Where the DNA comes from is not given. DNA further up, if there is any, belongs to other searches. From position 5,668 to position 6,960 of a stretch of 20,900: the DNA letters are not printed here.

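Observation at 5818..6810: Serine phosphatase with a DksA/TraR-type zinc finger fused to its N-terminus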

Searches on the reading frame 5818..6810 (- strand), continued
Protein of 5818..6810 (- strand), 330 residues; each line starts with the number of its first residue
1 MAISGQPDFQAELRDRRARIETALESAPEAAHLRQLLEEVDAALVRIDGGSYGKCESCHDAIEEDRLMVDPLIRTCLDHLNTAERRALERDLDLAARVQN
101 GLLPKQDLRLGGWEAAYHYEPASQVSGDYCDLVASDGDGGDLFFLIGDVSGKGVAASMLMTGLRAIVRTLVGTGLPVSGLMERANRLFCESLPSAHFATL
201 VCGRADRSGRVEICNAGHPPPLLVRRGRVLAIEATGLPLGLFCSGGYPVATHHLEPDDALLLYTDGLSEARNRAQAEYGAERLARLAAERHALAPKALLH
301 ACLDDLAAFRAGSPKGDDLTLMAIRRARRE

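Call 15: search_protein_families(library=pfam, proteins=[L001:9146-9904:+, L003:6811-7569:+, L005:7113-7952:+, L003:5669-6295:+], max_evalue=1)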
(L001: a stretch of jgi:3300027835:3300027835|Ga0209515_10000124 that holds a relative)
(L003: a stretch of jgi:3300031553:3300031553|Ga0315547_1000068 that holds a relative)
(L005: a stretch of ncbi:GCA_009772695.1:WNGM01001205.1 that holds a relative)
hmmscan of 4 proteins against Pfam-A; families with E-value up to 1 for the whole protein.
L001:9146-9904:+ (252 aa): 0 families

L003:6811-7569:+ (252 aa): 1 family
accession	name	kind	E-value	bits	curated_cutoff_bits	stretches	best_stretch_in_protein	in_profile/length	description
PF10494.15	Stk19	-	0.17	11.8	27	1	26-131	39-123/278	Inactive serine-threonine protein kinase 19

L005:7113-7952:+ (279 aa): 2 families
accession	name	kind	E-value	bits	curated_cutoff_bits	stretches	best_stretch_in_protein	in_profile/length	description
PF00583.31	Acetyltransf_1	-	0.022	15.5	20.7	1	168-256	24-116/116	Acetyltransferase (GNAT) family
PF13480.13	Acetyltransf_6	-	0.055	14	22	1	145-224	41-119/143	Acetyltransferase (GNAT) domain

L003:5669-6295:+ (208 aa): 0 families

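Call 23: find_related_loci(query=A3, collection=genome_contigs, flank=6000)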
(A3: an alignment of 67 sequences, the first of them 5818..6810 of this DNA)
Query A3 (330 aa) in genome_contigs; peptide patterns used: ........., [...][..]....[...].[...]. (x = any residue, [..] = any of these).
599 stretches matched a pattern (row limit reached: there are more); 587 encode a relative of the query (tblastn E <= 1e-3); the best 80 are kept; 80 distinct loci.
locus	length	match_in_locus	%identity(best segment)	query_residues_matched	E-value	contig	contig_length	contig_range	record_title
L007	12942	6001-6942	60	12-327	8e-125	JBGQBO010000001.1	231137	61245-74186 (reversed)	MAG: Terriglobia bacterium isolate OBJ2_061818_110_62 k141_1278997_length_231137_cov_15.0869, whole genome shotgun seque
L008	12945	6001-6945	60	8-322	1e-124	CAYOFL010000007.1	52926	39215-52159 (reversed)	MAG TPA_asm: uncultured Ignavibacteria bacterium isolate binchicken_co211_253 genome assembly, contig: NODE_321_length_5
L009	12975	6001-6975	58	2-327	7e-124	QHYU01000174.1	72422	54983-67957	MAG: Acidobacteria bacterium isolate gp2 AA80 14_0903_12_30cm_scaffold_843_curated, whole genome shotgun sequence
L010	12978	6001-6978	57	1-326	4e-123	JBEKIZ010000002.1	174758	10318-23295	MAG: Terriglobia bacterium isolate SPRUCE 311 SPRUCE_311_2, whole genome shotgun sequence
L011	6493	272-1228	58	9-327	2e-120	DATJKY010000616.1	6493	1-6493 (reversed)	MAG TPA_asm: Terriglobia bacterium isolate SMAG_U15605 k141_5323982, whole genome shotgun sequence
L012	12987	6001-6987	55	1-327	4e-120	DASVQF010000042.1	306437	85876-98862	MAG TPA_asm: Pyrinomonadaceae bacterium isolate SMAG_U3200 k141_517923, whole genome shotgun sequence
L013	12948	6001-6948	59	12-327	7e-120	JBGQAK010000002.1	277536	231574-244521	MAG: Thermoanaerobaculaceae bacterium isolate OBJ2_061818_130_32 k141_1117710_length_277536_cov_27.2819, whole genome sh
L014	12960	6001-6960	54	8-327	6e-119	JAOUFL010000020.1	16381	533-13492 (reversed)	MAG: Candidatus Zixiibacteriota bacterium isolate 4_1_July_SF_Bin42 4_1_July_SF_Bin42_scaffold_1333_c1, whole genome sho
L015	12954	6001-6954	58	9-326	6e-119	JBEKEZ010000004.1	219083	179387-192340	MAG: Terriglobia bacterium isolate SPRUCE 218 SPRUCE_218_4, whole genome shotgun sequence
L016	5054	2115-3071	57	6-327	2e-116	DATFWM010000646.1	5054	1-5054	MAG TPA_asm: Blastocatellia bacterium isolate SMAG_U9490 k141_11797868, whole genome shotgun sequence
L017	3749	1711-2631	57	21-327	6e-118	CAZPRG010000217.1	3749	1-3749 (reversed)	MAG TPA_asm: uncultured Ignavibacteria bacterium isolate binchicken_co81_452 genome assembly, contig: NODE_50280_length_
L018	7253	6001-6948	55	12-327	1e-115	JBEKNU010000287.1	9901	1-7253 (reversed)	MAG: Terriglobia bacterium isolate SPRUCE 424 SPRUCE_424_287, whole genome shotgun sequence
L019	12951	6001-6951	56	9-327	1e-115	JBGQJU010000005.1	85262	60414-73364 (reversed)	MAG: Pyrinomonadaceae bacterium isolate OBJ2_061818_070_16 k141_2024757_length_85262_cov_10.9974, whole genome shotgun s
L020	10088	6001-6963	57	4-326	3e-115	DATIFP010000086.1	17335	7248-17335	MAG TPA_asm: Blastocatellia bacterium isolate SMAG_U16398 k141_1593905, whole genome shotgun sequence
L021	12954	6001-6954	56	7-326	2e-115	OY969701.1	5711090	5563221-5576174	MAG: Pyrinomonadaceae bacterium isolate MFD04212.bin.c.1 genome assembly, chromosome: 1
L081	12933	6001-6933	54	12-326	1e-106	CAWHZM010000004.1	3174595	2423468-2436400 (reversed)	MAG: uncultured Acidobacteriaceae bacterium isolate MFD04434.bin.1.49 genome assembly, contig: contig_758, whole genome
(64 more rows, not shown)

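Call 28: predict_structure(alignment_id=A3)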
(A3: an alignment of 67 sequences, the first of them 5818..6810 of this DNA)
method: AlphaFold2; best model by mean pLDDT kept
length: 330 residues; sequences in the alignment: 67
mean_pLDDT: 89.2   pTM: 0.76
mean pLDDT of the five models: 89.2, 89.0, 87.3, 87.3, 86.9
residues with pLDDT >= 90: 197; 70-90: 117; 50-70: 11; < 50: 5
segments of 3 or more residues with pLDDT < 50: 1-5
pLDDT, mean of each block of 10 residues (from residue 1): 55 92 88 91 91 89 79 83 83 86 90 95 90 77 94 84 91 91 92 81 95 96 97 89 89 97 96 95 97 97 97 90 89
secondary structure, 60 per line:
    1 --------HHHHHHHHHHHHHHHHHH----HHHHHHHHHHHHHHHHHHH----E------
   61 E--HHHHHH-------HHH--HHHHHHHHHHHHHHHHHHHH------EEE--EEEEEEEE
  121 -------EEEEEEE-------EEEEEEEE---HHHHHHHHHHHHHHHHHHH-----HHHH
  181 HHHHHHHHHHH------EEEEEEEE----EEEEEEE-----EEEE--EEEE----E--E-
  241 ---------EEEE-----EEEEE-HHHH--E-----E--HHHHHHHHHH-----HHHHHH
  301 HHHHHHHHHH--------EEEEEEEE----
elements in order: H9-26 H31-49 H64-69 H82-101 E108-110 E113-120 E128-134 E142-149 H153-171 H177-191 E198-205 E210-216 E222-225 E228-231 E250-253 E259-263 H265-268 H280-289 H295-310 E319-326

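Call 33: find_encoding_contigs(protein=P0002, flank=6000, max_places=1)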
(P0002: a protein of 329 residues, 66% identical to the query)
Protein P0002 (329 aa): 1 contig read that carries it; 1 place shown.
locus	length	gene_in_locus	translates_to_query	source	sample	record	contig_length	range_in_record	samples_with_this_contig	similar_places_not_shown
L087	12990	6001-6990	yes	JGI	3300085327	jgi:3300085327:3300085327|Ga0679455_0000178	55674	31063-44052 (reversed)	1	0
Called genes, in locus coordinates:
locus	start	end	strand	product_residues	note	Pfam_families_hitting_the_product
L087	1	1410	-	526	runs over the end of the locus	PF00324:AA_permease, PF13520:AA_permease_2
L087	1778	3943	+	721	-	PF03030:H_PPase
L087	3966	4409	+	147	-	PF01741:MscL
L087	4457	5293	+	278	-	PF13489:Methyltransf_23, PF01135:PCMT (weak), PF01209:Ubie_methyltran, PF08241:Methyltransf_11, PF08242:Methyltransf_12, PF13649:Methyltransf_25, PF13847:Methyltransf_31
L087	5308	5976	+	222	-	-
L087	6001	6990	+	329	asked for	PF07228:SpoIIE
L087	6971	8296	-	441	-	PF00579:tRNA-synt_1b, PF22421:SYY_C-terminal (weak), PF01479:S4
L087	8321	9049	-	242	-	PF20582:UPF0758_N, PF04002:RadC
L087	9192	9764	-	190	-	PF00551:Formyl_trans_N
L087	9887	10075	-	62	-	-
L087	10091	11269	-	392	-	PF00586:AIRS, PF02769:AIRS_C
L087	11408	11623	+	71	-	-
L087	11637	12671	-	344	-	PF08240:ADH_N, PF00107:ADH_zinc_N, PF13602:ADH_zinc_N_2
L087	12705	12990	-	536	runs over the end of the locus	PF01144:CoA_trans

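Call 34: find_encoding_contigs(protein=P0014, flank=6000, max_places=1)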
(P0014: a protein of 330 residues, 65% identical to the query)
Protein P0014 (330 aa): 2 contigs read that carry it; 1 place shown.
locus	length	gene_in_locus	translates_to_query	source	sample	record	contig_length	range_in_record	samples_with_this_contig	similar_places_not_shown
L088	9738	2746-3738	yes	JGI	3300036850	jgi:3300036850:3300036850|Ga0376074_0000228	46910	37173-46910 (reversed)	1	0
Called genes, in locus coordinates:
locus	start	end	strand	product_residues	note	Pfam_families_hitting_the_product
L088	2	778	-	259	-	?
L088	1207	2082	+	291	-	PF01135:PCMT (weak), PF01209:Ubie_methyltran (weak), PF13489:Methyltransf_23, PF13847:Methyltransf_31, PF08241:Methyltransf_11, PF08242:Methyltransf_12, PF13649:Methyltransf_25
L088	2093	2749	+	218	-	-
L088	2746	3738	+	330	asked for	PF07228:SpoIIE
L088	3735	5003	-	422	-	PF00579:tRNA-synt_1b, PF22421:SYY_C-terminal (weak), PF01479:S4 (weak)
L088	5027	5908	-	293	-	PF09572:RE_XamI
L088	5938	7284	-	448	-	PF13489:Methyltransf_23 (faint), PF13649:Methyltransf_25 (weak), PF07669:Eco57I (weak), PF22837:M_Eco57I_C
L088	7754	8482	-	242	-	PF20582:UPF0758_N, PF04002:RadC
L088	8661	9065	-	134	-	PF00903:Glyoxalase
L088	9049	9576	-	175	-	-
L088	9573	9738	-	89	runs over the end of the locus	PF04828:GFA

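Call 35: find_encoding_contigs(protein=P0024, flank=6000, max_places=1)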
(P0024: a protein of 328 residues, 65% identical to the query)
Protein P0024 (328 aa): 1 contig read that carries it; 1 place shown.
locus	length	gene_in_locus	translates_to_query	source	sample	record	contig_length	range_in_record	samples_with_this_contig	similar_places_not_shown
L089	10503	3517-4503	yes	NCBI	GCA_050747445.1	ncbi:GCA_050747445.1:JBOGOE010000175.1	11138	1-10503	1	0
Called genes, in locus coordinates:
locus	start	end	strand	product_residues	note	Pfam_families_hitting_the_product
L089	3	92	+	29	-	PF08332:CaMKII_AD (weak)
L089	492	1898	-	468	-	PF00437:T2SSE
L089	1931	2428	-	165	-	PF20660:DUF6812 (faint)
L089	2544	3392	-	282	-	PF02086:MethyltransfD12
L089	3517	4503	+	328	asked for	PF07228:SpoIIE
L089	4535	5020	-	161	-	PF00210:Ferritin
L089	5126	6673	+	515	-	PF06762:LMF1, PF25179:LMF1_C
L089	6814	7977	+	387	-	PF00657:Lipase_GDSL, PF13472:Lipase_GDSL_2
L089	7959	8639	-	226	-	PF00072:Response_reg, PF00486:Trans_reg_C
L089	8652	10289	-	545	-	PF00512:HisKA, PF02518:HATPase_c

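Call 37: fold_search(model_id=the predicted structure, library=pdb)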
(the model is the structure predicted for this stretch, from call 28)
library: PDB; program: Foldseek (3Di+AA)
matches with E <= 10: 573; with E <= 0.001: 150
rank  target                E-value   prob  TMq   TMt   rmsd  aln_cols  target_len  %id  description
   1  3ke6_B                3.4e-17  1.00  0.58  0.55   2.9       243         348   32  The crystal structure of the RsbU and RsbW domains of Rv1364c from Mycobacterium tuberculosis (released 2010-11-10)
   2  3ke6_A                1.6e-16  1.00  0.58  0.54   2.9       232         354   33  The crystal structure of the RsbU and RsbW domains of Rv1364c from Mycobacterium tuberculosis (released 2010-11-10)
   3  3f79_B                1.5e-15  1.00  0.59  0.83   3.6       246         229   24  Structure of pseudo-centered cell crystal form of the C-terminal phosphatase domain of P. aeruginosa RssB (released 2009-11-24)
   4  3f79_D                2.7e-15  1.00  0.57  0.80   4.2       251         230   22  Structure of pseudo-centered cell crystal form of the C-terminal phosphatase domain of P. aeruginosa RssB (released 2009-11-24)
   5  3f79_F                3.4e-15  1.00  0.58  0.79   4.3       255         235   24  Structure of pseudo-centered cell crystal form of the C-terminal phosphatase domain of P. aeruginosa RssB (released 2009-11-24)
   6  3es2_A                4.0e-15  1.00  0.57  0.82   4.0       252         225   23  Structure of the C-terminal phosphatase domain of P. aeruginonsa RssB (released 2009-10-20)
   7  3f79_C                4.2e-15  1.00  0.59  0.84   3.4       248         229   22  Structure of pseudo-centered cell crystal form of the C-terminal phosphatase domain of P. aeruginosa RssB (released 2009-11-24)
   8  3f79_E                7.6e-15  1.00  0.57  0.78   4.1       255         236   20  Structure of pseudo-centered cell crystal form of the C-terminal phosphatase domain of P. aeruginosa RssB (released 2009-11-24)
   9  3eq2_B                1.0e-14  1.00  0.57  0.51  13.0       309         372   23  Structure of Hexagonal Crystal form of Pseudomonas aeruginosa RssB (released 2009-10-20)
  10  3f7a_B                1.4e-14  1.00  0.63  0.55  11.2       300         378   21  Structure of Orthorhombic crystal form of Pseudomonas aeruginosa RssB (released 2009-11-24)
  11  3eq2_A                2.7e-14  1.00  0.58  0.53   9.5       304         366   20  Structure of Hexagonal Crystal form of Pseudomonas aeruginosa RssB (released 2009-10-20)
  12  6k4e_A                2.9e-14  1.00  0.64  0.84   2.9       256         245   20  SiaA-PP2C domain of Pseudomonas aeruginosa (released 2019-06-26)
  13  6k4e_B                3.6e-14  1.00  0.61  0.80   3.0       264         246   19  SiaA-PP2C domain of Pseudomonas aeruginosa (released 2019-06-26)
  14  5ucg_B                6.9e-14  1.00  0.56  0.55   4.2       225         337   19  Structure of the PP2C Phosphatase Domain and a Fragment of the Regulatory Domain of the Cell Fate Determinant SpoIIE f (released 2017-05-31)
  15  5ucg_E                1.2e-13  1.00  0.58  0.57   3.8       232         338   18  Structure of the PP2C Phosphatase Domain and a Fragment of the Regulatory Domain of the Cell Fate Determinant SpoIIE f (released 2017-05-31)
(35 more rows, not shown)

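Call 51: search_protein_families(library=pfam, proteins=[L081:5424-5849:+], max_evalue=0.01)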
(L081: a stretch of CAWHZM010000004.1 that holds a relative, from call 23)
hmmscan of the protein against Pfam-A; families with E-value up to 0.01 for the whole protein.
L081:5424-5849:+ (142 aa): 2 families
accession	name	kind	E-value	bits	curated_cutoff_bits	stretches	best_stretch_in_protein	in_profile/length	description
PF01740.26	STAS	-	3.7e-07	30.3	22.6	1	23-110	8-97/106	STAS domain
PF13466.11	STAS_2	-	3.9e-06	27.4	29.2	1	38-99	10-72/80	STAS domain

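Call 68: search_solved_structures(query=window:5818-6810:-, max_evalue=0.00001, show_alignments=2)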
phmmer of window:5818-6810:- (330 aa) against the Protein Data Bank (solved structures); distinct sequences matched with E-value up to 0.00001: 3.
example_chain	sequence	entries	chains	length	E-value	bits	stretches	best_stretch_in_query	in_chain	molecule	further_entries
3ke6_A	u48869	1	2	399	1.1e-21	80.7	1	124-327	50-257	Protein Rv1364c/MT1410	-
3es2_A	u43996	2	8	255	7.3e-10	41.9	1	86-271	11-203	Probable two-component response regulator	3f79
3eq2_A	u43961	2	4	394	1.5e-09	40.9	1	83-271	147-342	Probable two-component response regulator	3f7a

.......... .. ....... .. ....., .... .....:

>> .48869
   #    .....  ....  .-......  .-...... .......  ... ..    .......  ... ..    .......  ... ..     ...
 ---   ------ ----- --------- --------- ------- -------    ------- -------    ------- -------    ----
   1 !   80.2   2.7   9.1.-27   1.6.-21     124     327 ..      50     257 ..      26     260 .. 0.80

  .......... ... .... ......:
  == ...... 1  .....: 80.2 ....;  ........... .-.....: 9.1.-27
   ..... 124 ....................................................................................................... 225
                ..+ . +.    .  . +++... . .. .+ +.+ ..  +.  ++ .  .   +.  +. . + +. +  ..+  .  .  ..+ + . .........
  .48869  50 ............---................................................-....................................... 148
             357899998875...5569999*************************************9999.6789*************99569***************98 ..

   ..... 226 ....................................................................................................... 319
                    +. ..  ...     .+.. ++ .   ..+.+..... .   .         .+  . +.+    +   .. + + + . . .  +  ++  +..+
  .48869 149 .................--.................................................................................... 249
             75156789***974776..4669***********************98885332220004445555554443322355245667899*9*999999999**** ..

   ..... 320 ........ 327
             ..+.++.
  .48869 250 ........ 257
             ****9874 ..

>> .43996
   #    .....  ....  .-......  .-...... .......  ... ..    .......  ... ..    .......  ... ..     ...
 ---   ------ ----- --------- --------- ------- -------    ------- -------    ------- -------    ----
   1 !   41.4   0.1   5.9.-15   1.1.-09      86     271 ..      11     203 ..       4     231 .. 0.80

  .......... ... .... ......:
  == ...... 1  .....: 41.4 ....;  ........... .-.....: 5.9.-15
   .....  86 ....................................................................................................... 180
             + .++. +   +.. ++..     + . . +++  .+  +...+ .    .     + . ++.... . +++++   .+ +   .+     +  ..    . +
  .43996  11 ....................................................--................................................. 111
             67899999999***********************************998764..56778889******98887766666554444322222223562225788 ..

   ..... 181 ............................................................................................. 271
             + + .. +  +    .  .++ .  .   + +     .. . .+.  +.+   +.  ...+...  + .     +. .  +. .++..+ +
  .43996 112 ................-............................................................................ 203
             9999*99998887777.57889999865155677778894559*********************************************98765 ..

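Call 70: search_protein_families(library=pfam, proteins=[L087:5308-5976:+, L088:2093-2749:+], max_evalue=1)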
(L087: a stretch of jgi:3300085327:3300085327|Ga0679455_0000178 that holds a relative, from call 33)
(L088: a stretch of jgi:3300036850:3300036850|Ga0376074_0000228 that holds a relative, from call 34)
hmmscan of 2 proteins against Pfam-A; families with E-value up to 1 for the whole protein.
L087:5308-5976:+ (222 aa): 0 families

L088:2093-2749:+ (218 aa): 0 families
